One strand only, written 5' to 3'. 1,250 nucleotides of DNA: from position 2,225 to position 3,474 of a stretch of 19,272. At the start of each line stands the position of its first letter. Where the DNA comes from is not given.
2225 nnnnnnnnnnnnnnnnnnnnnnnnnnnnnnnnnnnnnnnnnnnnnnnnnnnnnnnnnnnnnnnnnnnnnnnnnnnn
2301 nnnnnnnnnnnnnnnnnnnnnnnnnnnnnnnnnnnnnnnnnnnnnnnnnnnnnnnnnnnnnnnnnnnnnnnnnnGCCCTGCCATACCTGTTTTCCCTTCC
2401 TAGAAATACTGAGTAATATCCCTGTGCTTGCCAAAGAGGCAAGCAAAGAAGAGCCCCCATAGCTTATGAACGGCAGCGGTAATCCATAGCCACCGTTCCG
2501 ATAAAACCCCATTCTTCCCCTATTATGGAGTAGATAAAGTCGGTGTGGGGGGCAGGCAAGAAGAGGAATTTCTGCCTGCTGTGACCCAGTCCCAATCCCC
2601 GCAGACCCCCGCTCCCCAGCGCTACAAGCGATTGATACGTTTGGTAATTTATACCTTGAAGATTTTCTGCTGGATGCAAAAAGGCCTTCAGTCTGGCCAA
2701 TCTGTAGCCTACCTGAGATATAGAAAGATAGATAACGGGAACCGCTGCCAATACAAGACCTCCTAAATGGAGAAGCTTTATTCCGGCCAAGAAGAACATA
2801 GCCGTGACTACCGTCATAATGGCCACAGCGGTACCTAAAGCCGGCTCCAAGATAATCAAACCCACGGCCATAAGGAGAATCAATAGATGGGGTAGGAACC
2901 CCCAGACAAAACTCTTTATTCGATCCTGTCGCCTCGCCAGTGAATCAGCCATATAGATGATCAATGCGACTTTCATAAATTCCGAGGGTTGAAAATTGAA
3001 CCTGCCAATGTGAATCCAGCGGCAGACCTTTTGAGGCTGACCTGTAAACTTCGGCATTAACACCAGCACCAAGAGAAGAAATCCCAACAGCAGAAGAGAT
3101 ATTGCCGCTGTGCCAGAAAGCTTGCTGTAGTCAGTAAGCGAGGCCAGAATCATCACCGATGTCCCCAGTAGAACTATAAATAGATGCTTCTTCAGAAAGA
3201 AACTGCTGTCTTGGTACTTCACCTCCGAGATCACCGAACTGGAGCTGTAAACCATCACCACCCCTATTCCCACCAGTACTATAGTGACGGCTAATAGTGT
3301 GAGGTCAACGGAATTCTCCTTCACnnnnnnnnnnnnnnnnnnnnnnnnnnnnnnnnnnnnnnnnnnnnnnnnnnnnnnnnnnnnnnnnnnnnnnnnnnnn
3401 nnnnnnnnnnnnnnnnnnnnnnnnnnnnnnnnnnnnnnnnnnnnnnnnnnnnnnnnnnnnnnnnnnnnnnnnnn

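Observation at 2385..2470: FtsW ends about 10 residues after its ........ motif; the last ~80 residues are not encoded anywhere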

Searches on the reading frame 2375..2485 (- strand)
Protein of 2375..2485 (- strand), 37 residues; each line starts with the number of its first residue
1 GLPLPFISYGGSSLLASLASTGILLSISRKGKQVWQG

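Call 19: search_protein_families(library=pfam, proteins=[window:2375-2485:-], max_evalue=1)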
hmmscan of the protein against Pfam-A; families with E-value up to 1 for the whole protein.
window:2375-2485:- (37 aa): 1 family
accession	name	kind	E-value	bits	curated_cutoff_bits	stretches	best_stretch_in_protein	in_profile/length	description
PF01098.24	FTSW_RODA_SPOVE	-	1.2e-09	38.1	26.4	1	1-32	324-355/356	Cell cycle protein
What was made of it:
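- Checked: This peptide hits PF01098 positions 324-355 at E=1.2e-9 and 38.1 bits, above the 26.4-bit cut-off (call 19).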

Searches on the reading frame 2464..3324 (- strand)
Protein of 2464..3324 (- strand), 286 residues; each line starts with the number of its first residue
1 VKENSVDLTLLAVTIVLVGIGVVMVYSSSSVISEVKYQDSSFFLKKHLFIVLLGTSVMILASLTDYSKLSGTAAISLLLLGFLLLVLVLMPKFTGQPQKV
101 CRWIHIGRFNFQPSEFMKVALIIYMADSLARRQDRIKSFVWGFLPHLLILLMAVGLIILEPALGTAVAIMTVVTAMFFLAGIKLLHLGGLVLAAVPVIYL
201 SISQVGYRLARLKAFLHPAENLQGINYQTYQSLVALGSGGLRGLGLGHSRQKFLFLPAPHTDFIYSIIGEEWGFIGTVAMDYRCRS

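Call 4: search_protein_families(library=pfam, proteins=[window:2464-3324:-], max_evalue=0.01)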
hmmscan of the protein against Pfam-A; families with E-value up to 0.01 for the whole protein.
window:2464-3324:- (286 aa): 1 family
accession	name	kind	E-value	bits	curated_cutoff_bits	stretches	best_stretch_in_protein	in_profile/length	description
PF01098.24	FTSW_RODA_SPOVE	-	7.4e-69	232.9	26.4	1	10-279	3-270/356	Cell cycle protein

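Call 8: find_encoding_contigs(protein=window:2464-3324:-, flank=10000, max_places=10)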
Protein window:2464-3324:- (286 aa): no gene with exactly this product is on record in the collection.
